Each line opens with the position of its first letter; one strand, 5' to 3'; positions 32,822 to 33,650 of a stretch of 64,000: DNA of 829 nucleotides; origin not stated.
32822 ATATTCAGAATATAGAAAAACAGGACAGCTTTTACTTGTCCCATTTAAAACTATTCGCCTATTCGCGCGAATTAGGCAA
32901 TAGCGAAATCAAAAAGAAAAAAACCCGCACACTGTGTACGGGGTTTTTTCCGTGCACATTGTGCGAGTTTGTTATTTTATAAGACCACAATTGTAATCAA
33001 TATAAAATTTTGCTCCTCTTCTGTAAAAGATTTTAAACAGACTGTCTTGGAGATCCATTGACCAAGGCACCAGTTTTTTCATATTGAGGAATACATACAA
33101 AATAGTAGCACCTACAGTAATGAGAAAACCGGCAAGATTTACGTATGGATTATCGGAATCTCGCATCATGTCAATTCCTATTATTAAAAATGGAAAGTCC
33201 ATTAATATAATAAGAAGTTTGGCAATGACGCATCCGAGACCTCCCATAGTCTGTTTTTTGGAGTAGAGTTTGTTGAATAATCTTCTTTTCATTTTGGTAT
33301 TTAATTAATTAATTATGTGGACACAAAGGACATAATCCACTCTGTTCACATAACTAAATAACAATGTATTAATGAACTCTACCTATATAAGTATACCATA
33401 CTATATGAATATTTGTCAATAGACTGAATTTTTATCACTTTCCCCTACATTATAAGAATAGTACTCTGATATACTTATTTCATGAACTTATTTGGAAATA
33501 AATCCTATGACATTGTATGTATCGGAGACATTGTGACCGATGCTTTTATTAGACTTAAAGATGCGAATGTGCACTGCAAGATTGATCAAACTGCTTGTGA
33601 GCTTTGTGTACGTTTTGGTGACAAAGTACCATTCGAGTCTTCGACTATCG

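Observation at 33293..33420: Second copy of the conserved leader (minus strand) with its own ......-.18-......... promoter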

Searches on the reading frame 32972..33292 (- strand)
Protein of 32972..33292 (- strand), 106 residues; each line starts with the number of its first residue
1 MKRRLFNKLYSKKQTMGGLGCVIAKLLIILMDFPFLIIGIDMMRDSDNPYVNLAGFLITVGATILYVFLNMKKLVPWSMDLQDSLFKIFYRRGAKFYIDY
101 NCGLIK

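Call 15: find_encoding_contigs(protein=window:32972-33292:-, flank=10000, max_places=6)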
Protein window:32972-33292:- (106 aa): 1 contig read that carries it; 1 place shown.
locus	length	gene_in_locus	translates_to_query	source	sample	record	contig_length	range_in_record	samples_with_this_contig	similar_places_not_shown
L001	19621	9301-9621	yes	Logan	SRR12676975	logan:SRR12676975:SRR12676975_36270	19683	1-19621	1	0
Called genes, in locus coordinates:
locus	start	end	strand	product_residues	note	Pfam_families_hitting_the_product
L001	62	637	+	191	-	-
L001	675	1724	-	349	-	PF02646:RmuC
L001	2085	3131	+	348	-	PF00044:Gp_dh_N, PF02800:Gp_dh_C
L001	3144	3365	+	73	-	-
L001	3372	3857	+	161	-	PF02502:LacAB_rpiB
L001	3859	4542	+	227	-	PF00834:Ribul_P_3_epim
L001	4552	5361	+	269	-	-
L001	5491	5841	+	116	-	-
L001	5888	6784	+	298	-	PF13292:DXP_synthase_N (weak), PF00456:Transketolase_N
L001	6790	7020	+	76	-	PF07866:DUF1653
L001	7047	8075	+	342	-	PF02779:Transket_pyr, PF02780:Transketolase_C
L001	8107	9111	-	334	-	PF00294:PfkB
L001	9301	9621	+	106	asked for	-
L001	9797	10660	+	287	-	PF01116:F_bP_aldolase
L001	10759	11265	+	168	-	-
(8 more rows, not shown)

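Call 16: search_protein_families(library=pfam, proteins=[window:32972-33292:-], max_evalue=1)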
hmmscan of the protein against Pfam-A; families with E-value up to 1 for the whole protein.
window:32972-33292:- (106 aa): 0 families

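Call 17: search_protein_families(library=ncbifam, proteins=[window:32972-33292:-], max_evalue=1)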
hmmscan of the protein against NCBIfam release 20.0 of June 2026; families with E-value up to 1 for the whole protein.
window:32972-33292:- (106 aa): 1 family
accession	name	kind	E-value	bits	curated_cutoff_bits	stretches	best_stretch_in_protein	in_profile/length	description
NF058603.1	SCO2097_fam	equivalog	0.24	11.7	110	1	23-68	43-84/129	SCO2097 family morphological protein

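Call 19: find_homologous_proteins(query=window:32972-33292:-, max_evalue=0.001)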
Query window:32972-33292:- (106 aa): 1 proteins with E <= 0.001 among 7 candidates.
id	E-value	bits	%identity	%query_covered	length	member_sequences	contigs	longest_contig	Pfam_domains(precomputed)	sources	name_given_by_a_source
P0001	7.0e-36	141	100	61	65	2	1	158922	-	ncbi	ncbi:MAG: hypothetical protein WCO58_01205 [bacterium]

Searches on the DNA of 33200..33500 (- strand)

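Call 7: search_rna_families(source=window, start=33200, end=33500, threshold=evalue, max_evalue=10, show_alignments=4)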
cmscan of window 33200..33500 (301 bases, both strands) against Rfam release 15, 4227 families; matches with E-value up to 10: 5.
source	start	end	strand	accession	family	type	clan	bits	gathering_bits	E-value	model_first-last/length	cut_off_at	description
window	33298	33372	-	RF00068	SNORD21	Gene; snRNA; snoRNA; CD-box;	-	18.1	63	1.1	1-95/95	no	Small nucleolar RNA SNORD21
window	33387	33478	+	RF01026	MIR828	Gene; miRNA;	-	17.5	69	0.98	19-97/115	no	MIR828 microRNA precursor family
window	33292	33391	+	RF00565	SCARNA3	Gene; snRNA; snoRNA; scaRNA;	CL00018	17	47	0.56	1-141/141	no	Small Cajal body specific RNA 3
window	33306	33332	-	RF02372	PyrC_leader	Cis-reg; leader;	-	16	50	5.6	1-50/50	no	PyrC leader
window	33302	33362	-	RF04130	MIR7996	Gene; miRNA;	-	12.8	119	8.7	1-190/190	no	MIR7996 microRNA precursor family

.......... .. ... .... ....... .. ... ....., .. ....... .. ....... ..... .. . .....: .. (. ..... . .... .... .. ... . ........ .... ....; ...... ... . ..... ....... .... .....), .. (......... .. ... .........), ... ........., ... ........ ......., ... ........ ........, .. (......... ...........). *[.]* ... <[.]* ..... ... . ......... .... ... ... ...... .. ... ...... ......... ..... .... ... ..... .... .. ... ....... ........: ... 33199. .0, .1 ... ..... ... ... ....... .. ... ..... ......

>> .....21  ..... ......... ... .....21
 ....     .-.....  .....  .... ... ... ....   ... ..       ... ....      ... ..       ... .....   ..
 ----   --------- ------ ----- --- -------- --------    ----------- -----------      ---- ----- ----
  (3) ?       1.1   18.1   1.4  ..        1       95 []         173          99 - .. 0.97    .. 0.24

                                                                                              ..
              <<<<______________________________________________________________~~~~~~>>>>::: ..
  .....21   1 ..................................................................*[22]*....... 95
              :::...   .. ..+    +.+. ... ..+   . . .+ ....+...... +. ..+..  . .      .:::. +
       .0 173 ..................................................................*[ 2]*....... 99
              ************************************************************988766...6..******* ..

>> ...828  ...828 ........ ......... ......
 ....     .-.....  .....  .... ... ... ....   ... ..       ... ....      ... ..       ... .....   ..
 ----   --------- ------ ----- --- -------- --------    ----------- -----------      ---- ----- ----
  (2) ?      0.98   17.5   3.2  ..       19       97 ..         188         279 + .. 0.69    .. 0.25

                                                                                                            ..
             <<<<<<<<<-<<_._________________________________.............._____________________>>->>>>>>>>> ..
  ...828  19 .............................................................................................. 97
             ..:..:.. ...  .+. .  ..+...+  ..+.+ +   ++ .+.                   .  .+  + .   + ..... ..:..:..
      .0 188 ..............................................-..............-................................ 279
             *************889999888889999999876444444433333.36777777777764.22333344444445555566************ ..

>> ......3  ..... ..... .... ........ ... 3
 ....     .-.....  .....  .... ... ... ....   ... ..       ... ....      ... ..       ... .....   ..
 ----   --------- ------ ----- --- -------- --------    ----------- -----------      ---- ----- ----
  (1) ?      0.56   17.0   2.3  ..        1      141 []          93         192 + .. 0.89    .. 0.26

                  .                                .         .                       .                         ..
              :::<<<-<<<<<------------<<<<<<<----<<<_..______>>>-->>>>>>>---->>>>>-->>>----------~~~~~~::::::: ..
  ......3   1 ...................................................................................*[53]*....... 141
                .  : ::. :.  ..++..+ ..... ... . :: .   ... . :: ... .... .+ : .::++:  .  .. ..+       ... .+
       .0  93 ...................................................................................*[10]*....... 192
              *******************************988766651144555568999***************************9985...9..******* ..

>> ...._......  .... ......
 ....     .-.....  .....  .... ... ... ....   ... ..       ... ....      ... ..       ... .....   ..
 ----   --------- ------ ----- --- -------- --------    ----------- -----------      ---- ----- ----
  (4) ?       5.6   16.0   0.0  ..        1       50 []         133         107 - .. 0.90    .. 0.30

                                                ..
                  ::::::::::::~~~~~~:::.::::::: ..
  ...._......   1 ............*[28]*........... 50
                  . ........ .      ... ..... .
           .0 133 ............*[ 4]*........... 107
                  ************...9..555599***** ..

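Call 75: search_dna_similar(query=window:33285-33425:-, collection=phages, mode=distant, max_evalue=0.01, max_rows=10)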
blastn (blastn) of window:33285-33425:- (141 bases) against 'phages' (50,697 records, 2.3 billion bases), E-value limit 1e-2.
No match.
